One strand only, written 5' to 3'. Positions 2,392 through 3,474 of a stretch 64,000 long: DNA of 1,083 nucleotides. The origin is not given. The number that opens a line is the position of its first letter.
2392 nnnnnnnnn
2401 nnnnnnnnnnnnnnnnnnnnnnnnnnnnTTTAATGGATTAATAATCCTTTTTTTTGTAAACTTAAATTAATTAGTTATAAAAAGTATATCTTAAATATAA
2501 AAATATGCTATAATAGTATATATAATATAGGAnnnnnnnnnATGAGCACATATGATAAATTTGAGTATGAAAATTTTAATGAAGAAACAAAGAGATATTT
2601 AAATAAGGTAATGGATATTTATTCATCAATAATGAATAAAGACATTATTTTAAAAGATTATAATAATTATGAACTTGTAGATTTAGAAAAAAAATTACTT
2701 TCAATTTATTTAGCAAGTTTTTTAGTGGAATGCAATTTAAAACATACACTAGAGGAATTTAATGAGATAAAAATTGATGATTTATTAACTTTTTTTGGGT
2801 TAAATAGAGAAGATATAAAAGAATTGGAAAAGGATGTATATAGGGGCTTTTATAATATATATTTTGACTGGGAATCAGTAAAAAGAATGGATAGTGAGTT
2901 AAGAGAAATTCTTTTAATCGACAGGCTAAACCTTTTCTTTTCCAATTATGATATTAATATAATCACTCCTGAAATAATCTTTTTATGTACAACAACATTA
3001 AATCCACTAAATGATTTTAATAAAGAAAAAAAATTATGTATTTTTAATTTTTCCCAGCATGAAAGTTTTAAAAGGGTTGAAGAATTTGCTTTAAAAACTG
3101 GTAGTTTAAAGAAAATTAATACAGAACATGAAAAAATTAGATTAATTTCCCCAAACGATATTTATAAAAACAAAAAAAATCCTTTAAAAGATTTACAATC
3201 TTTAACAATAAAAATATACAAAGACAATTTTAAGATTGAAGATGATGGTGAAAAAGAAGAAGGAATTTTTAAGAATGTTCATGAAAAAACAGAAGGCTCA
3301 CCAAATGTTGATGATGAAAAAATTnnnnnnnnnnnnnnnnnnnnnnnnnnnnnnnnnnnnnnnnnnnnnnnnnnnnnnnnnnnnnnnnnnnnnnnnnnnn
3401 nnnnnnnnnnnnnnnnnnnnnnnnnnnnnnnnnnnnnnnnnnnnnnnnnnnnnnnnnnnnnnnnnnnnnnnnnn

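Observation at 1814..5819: ClpX paralog with pore and IGF loops but a replaced N-terminal domain, flanked by unknown small ORFs and a transglutaminase-like protein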

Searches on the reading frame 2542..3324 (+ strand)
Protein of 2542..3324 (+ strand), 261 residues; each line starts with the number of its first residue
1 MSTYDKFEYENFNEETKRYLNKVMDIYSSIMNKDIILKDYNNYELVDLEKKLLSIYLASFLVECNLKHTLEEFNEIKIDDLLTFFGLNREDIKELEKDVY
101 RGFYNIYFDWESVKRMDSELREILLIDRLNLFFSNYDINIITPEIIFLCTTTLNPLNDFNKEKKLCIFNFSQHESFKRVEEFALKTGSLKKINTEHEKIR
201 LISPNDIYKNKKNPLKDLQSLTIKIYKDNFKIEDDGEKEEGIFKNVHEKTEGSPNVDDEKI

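Call 23: search_solved_structures(query=A2, max_evalue=10)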
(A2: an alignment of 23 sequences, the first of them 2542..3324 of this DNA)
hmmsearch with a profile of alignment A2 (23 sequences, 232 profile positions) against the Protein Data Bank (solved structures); distinct sequences matched with E-value up to 10: 1.
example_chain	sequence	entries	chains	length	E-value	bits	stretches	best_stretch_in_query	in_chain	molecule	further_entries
4zgl_A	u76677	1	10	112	0.14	15.3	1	96-140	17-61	Uncharacterized HIT-like protein HP_0404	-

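Call 24: search_protein_families(library=pfam, alignment_id=A2, max_evalue=1)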
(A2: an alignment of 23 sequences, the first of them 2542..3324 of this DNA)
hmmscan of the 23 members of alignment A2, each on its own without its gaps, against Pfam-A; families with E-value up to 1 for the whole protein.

A. member 1, window:2542-3324:+ (261 aa): 1 family
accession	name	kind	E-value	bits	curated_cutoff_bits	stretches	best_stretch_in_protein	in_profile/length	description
PF20033.5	DUF6438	-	0.024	15.3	30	1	165-247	26-109/116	Domain of unknown function (DUF6438)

B. families by the number of members that match (of 23 scanned): 7 families
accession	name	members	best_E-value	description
PF22622.2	MFE-2_hydrat-2_N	1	0.0013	MFE-2 hydratase 2 N-terminal domain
PF06374.16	NDUF_C2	1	0.0028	NADH-ubiquinone oxidoreductase subunit b14.5b (NDUFC2)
PF20033.5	DUF6438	1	0.024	Domain of unknown function (DUF6438)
PF04242.18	DUF424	1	0.033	Protein of unknown function (DUF424)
PF24205.1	Antiholin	1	0.037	T4-like virus antiholin family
PF11083.13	Relaxase_C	1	0.05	C-terminal helical hairpin domain from relaxase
PF18666.6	CBM64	1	0.48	Carbohydrate-binding module 64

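Call 31: predict_structure(alignment_id=A2)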
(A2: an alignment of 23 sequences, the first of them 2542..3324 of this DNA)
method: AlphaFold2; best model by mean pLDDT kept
length: 261 residues; sequences in the alignment: 23
mean_pLDDT: 76.7   pTM: 0.70
mean pLDDT of the five models: 76.7, 75.8, 74.8, 74.3, 72.6
residues with pLDDT >= 90: 121; 70-90: 49; 50-70: 41; < 50: 50
segments of 3 or more residues with pLDDT < 50: 117-124, 221-228, 230-261
pLDDT, mean of each block of 10 residues (from residue 1): 76 96 98 90 90 95 96 92 94 96 89 53 56 85 93 87 85 93 96 66 56 57 47 41 33 39 40
secondary structure, 60 per line:
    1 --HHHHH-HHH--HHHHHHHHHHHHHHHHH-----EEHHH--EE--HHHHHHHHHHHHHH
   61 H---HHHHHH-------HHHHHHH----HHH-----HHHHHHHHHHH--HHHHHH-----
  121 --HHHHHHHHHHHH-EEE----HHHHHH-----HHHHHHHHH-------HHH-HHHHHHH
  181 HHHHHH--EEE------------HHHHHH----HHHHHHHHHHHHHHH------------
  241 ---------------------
elements in order: H3-7 H14-30 H47-61 H65-70 H78-84 H97-107 H110-115 H123-134 E136-138 H143-148 H154-162 H174-186 E189-191 H204-209 H214-228
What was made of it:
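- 2542..3126 (+): ClpX-like protein, residues 1-195: new all-helical N-terminal domain that replaces the C4 zinc-binding domain. AF2 gives pLDDT of about 85-98 over residues 10-110 and 130-195 (call 31).
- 3127..3324 (+): ClpX-like protein, residues 196-261: variable, low-confidence linker. pLDDT is about 33-66 (call 31).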

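Call 37: fold_search(model_id=the predicted structure, library=pdb)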
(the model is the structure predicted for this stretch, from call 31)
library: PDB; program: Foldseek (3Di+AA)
matches with E <= 10: 97; with E <= 0.001: 0
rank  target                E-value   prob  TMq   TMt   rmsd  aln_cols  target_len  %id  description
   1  4rfl_C                6.8e-01  0.11  0.20  0.18   9.7       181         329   16  Crystal structure of G1PDH with NADPH from Methanocaldococcus jannaschii (released 2015-07-22)
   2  6lit_B                6.8e-01  0.06  0.13  0.15  16.4       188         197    9  Estrogen-related receptor beta(ERR2) in complex with BPA (released 2020-10-07)
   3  6wp9_E                1.3e+00  0.06  0.15  0.17  14.0       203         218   12  AvaR1 bound to Avenolide (released 2020-07-22)
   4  4rfl_A                1.4e+00  0.08  0.20  0.18   9.8       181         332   16  Crystal structure of G1PDH with NADPH from Methanocaldococcus jannaschii (released 2015-07-22)
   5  1w2y_B                1.7e+00  0.06  0.17  0.20  13.0       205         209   12  The crystal structure of a complex of Campylobacter jejuni dUTPase with substrate analogue dUpNHp (released 2004-09-16)
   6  1kv6_A                1.7e+00  0.04  0.14  0.14  16.3       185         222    7  X-ray structure of the orphan nuclear receptor ERR3 ligand-binding domain in the constitutively active conformation (released 2003-01-25)
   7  6fzz                  1.8e+00  0.06  0.18  0.21  13.4       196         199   13  Crystal structure of BSE31 (BSPA14S_RS05060 gene product) from Lyme disease agent Borrelia (Borreliella) spielmanii (released 2019-03-27)
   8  8gl7_A                2.1e+00  0.01  0.11  0.11  18.3       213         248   14  AncAR1 - progesterone - Tif2 (released 2024-06-26)
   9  4n8r_B                2.3e+00  0.03  0.14  0.16  18.0       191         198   10  Crystal structure of RXRa LBD complexed with a synthetic modulator K-8008 (released 2014-05-14)
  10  6i61                  2.4e+00  0.01  0.10  0.10  16.1       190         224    8  Crystal structure of human ERRg LBD in complex with bisphenol-B (released 2019-07-03)
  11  2gpv_D                2.6e+00  0.02  0.10  0.12  15.0       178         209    7  Estrogen Related Receptor-gamma ligand binding domain complexed with 4-hydroxy-tamoxifen and a SMRT peptide (released 2006-09-26)
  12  2pau_B                2.7e+00  0.03  0.14  0.18  15.0       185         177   11  Crystal structure of the 5'-deoxynucleotidase YfbR mutant E72A complexed with Co(2+) and dAMP (released 2008-03-04)
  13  5u2l                  2.9e+00  0.16  0.31  0.47   7.5       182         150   10  Crystal structure of the Hsp104 N-terminal domain from Candida albicans (released 2017-04-19)
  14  3i7a                  3.0e+00  0.03  0.15  0.15  15.8       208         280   14  Crystal structure of Putative metal-dependent phosphohydrolase (YP_926882.1) from Shewanella amazonensis SB2B at 2.06 A  (released 2009-07-21)
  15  7cfo_C                3.5e+00  0.02  0.14  0.16  18.2       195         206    9  Crystal structure of human RXRalpha ligand binding domain complexed with CBTF-EE. (released 2021-01-06)
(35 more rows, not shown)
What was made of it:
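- On Clp_N domain (class I Clp/Hsp100 N-domain): The Foldseek hit to the Hsp104 N-domain has E=2.9, TMq 0.31, TMt 0.47 (call 37).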

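Call 53: search_protein_families(library=phrogs, proteins=[window:2542-3324:+], max_evalue=0.01)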
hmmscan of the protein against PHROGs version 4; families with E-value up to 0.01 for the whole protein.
window:2542-3324:+ (261 aa): 1 family
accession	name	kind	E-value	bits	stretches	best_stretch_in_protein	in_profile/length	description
phrog_6280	-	unknown function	0.0098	16.7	0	42-97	71-125/154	-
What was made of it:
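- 2542..3126 (+): There is no Pfam, PHROG or PDB-sequence match (calls 23, 24, 53).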

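Call 65: search_protein_representatives(alignment_id=A2)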
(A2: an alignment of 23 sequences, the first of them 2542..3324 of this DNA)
Query: 23 sequences, 232 profile positions. Proteins with E-value up to 0.001 (for the whole library): 104; up to 1e-10: 71; up to 1e-30: 30. The best 104 are listed.
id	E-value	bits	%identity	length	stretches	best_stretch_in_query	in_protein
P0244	1.9e-86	306.1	-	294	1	4-232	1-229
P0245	4.3e-68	246.1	-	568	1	1-231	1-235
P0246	5.1e-68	245.8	-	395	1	4-228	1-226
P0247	9.5e-65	235.1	-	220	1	4-189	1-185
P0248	7.0e-63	229.0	-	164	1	4-163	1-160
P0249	1.4e-59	218.2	-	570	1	4-231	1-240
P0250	3.5e-58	213.7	-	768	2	5-181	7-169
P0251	2.4e-57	210.9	-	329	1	4-214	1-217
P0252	6.2e-53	196.5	-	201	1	4-189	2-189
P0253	3.5e-52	194.0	-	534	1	4-207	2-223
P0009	3.8e-49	184.1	-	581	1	4-232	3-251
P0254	1.3e-48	182.3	-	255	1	4-189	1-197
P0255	5.7e-46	173.7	-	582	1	1-207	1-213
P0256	6.8e-46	173.4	-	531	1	4-205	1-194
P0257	8.0e-45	169.9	-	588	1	4-202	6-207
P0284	4.3e-22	95.5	-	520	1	5-181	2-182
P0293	3.7e-17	79.4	-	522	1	4-196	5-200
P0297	8.7e-16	74.9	-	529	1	8-207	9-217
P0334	1.5e-06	44.7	-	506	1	16-164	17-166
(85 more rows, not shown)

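Call 68: find_encoding_contigs(protein=P0297, flank=6000, max_places=5)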
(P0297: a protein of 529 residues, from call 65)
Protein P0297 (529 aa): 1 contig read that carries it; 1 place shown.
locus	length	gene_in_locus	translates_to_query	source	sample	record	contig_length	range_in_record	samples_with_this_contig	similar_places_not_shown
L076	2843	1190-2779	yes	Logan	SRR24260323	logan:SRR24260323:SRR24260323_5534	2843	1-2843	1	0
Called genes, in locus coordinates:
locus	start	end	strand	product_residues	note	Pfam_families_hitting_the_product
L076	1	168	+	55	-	?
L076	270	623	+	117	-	PF01245:Ribosomal_L19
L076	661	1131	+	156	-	PF10502:Peptidase_S26, PF00717:Peptidase_S24 (weak)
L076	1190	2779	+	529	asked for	PF05621:TniB (faint), PF13191:AAA_16 (faint), PF23569:NBD_SMAX1 (weak), PF00004:AAA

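Call 70: find_encoding_contigs(protein=P0284, flank=6000, max_places=4)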
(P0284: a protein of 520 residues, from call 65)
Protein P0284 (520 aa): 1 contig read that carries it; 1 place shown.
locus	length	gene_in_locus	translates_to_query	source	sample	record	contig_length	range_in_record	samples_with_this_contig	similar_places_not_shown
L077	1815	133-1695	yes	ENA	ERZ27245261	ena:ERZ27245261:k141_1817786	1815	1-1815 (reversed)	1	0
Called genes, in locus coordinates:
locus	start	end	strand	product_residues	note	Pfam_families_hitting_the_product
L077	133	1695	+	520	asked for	PF00004:AAA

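Call 71: find_encoding_contigs(protein=P0334, flank=6000, max_places=4)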
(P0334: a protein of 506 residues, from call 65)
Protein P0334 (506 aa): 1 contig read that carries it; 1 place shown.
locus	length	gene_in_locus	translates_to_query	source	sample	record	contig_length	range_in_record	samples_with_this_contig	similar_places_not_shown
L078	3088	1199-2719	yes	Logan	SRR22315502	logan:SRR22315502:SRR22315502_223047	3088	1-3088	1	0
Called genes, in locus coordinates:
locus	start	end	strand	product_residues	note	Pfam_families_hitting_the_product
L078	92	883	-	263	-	PF03009:GDPD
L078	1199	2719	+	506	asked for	PF13191:AAA_16 (weak), PF00004:AAA, PF13173:AAA_14 (faint)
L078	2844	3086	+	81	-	?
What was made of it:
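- Tried and rejected: Genomic contexts were short contigs only (calls 68, 70, 71).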

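Call 91: search_solved_structures(query=P0293, max_evalue=0.00001)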
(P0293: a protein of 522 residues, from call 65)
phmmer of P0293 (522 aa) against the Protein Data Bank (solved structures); distinct sequences matched with E-value up to 0.00001: 44.
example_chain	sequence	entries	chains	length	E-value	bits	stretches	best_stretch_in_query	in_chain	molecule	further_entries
6e11_1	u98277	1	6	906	3.5e-46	161.2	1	200-415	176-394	Heat shock protein 101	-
6e10_1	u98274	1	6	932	3.7e-46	161.1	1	200-415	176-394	Heat shock protein 101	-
8a8u_A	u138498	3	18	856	3.7e-44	154.5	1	206-400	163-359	ATP-dependent Clp protease ATP-binding subunit ClpC1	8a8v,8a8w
9if4_A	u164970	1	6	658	1.6e-43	152.4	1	214-400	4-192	ATP-dependent Clp protease ATP-binding subunit ClpC1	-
2p65_A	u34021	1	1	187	3e-43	151.5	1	229-391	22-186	Hypothetical protein PF08_0063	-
8ycx_A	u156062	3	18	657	1.4e-42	149.3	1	214-400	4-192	ATP-dependent Clp protease ATP-binding subunit ClpC1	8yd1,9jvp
8xon_S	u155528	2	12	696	1.8e-42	149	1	210-401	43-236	NDP-hexose 4-ketoreductase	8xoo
9ip0_A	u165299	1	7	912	1.2e-41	146.2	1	201-409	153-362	Chaperone protein ClpB1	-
5zui_A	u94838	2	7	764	1.7e-41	145.7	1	229-409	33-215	Heat Shock Protein 104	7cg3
29hb_b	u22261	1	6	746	2.3e-41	145.3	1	215-408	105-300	ATP-dependent Clp protease, ATP-binding subunit ClpE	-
4hse_A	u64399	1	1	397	2.4e-41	145.2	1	229-415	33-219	Chaperone protein ClpB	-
1qvr_A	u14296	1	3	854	6.5e-41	143.8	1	228-415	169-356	ClpB protein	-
5d4w_A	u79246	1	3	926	8.4e-41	143.4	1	228-408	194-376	Putative heat shock protein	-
1ksf_X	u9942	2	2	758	2.6e-40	141.8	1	212-400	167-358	ATP-DEPENDENT CLP PROTEASE ATP-BINDING SUBUNIT CLPA | ClpA protein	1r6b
1jbk_A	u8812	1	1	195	2.8e-40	141.7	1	229-393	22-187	CLPB PROTEIN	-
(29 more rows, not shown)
